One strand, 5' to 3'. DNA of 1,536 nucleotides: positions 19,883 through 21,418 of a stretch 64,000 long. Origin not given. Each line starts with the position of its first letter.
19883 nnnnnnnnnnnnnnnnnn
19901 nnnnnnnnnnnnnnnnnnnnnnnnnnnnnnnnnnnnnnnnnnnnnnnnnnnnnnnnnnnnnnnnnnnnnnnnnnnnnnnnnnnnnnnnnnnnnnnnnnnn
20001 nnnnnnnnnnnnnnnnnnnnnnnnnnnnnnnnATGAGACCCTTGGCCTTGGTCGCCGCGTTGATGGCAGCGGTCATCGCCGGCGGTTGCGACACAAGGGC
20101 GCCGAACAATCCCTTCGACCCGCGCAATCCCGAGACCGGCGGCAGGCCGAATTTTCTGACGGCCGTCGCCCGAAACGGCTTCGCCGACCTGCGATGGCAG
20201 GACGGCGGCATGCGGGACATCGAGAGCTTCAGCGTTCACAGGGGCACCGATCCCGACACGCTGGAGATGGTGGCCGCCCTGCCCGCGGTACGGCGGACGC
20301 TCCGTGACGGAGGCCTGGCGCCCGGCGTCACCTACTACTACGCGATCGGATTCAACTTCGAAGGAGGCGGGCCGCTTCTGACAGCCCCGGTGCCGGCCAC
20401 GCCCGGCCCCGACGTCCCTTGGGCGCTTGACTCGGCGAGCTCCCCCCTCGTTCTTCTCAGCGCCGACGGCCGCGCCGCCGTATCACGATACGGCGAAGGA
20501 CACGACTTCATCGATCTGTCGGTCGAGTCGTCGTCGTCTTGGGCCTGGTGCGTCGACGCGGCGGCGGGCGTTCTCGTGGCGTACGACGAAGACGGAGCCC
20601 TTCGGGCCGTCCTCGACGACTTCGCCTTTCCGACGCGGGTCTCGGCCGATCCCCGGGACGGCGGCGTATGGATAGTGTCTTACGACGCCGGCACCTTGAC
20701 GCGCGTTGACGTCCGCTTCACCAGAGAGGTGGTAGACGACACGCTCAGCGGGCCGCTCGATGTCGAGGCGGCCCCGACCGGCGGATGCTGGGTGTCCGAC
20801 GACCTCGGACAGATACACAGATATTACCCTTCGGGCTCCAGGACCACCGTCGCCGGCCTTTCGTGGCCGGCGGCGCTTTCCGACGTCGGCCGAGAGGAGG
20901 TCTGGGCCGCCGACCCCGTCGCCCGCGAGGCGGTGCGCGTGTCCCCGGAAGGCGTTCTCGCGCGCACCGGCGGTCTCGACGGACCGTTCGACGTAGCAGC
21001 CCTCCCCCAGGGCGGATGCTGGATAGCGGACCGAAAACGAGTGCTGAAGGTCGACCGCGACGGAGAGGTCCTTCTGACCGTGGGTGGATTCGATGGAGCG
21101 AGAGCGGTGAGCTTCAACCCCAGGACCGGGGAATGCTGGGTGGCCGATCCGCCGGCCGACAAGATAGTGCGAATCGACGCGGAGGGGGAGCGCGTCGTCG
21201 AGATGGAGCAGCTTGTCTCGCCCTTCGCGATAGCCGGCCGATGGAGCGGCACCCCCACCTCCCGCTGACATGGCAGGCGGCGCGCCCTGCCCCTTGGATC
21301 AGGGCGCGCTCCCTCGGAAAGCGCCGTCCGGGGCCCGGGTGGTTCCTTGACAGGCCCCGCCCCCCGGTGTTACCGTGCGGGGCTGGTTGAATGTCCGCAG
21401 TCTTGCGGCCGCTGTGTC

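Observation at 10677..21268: Divergent envelope locus: tandem GT39-TPR membrane glycosyltransferases facing a translationally coupled operon whose first gene fuses HEXXH zincin, PD40 propeller and Omp85 barrel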

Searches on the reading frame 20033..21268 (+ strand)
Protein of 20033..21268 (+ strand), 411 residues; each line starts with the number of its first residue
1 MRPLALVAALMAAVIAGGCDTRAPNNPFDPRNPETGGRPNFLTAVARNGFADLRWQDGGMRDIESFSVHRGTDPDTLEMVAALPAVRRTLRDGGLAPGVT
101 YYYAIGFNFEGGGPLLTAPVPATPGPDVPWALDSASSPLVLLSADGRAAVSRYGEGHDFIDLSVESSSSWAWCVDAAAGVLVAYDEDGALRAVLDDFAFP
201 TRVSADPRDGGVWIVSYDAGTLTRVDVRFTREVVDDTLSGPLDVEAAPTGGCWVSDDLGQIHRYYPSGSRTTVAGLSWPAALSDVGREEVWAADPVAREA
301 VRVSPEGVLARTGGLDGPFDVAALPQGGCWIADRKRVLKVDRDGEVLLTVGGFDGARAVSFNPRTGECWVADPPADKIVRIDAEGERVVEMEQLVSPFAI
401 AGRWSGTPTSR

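Call 7: search_protein_families(library=pfam, proteins=[window:20033-21268:+], max_evalue=0.01)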
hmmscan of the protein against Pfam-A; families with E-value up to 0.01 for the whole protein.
window:20033-21268:+ (411 aa): 1 family
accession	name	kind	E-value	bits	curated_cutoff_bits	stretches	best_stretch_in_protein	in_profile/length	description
PF24684.1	Vgb_lyase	-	2.9e-05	23.5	50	1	231-386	5-170/290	Virginiamycin B lyase family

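Call 13: search_protein_families(library=ncbifam, proteins=[window:20033-21268:+], max_evalue=0.01)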
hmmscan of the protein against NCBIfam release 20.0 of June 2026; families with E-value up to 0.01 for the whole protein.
window:20033-21268:+ (411 aa): 1 family
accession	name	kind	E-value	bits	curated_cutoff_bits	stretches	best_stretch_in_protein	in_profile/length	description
NF033206.1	ScyE_fam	subfamily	1e-05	25.3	80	0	182-256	237-319/333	ScyD/ScyE family protein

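Call 68: search_solved_structures(query=A4, max_evalue=1)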
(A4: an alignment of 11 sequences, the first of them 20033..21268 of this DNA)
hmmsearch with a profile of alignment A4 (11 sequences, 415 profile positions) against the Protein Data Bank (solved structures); distinct sequences matched with E-value up to 1: 184 (the best 60 are shown).
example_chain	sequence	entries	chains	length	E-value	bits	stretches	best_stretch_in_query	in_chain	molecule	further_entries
7zqg_A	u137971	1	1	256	1.2e-48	169.1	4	270-409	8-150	Pizza6-KSH-TSH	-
6i39_A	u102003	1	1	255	8.6e-42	146.5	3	277-409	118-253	v31Pizza6-AYW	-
7zq2_A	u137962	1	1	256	9.7e-40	139.8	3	269-409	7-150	Pizza6-RSH-TSH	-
7zph_A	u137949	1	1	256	1.3e-38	136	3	270-409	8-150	Pizza6-TNK-RSH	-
7zcj_A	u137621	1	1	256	1.7e-38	135.6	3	270-409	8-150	Pizza6-TNH-TSH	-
7zpw_A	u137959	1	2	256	4.5e-37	131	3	270-409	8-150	Pizza6-TSK-TSH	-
6rej_A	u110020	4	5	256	4.3e-35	124.4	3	270-409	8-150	Pizza6-SH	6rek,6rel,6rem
6ren_A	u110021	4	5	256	3.9e-34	121.3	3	270-409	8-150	3fPizza6-SH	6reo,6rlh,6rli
6i3b_A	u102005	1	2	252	5.5e-32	114.2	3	290-389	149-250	cPizza6-AYW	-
6i38_A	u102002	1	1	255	7.3e-32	113.8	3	291-397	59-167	nv2Pizza6-AYW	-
6i37_A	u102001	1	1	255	1e-31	113.3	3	318-409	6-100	nv1Pizza6-AYW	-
6f0q_A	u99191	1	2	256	2.4e-31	112.1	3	291-389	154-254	Pizza6-AYW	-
6f0s_A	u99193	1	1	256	2.5e-29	105.5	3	291-389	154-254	Pizza6-SYW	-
6i3a_A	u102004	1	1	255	2.5e-29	105.4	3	307-397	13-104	v22Pizza6-AYW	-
7zpz_A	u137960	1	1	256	2.9e-29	105.2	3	278-389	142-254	Pizza6-TSR-TSH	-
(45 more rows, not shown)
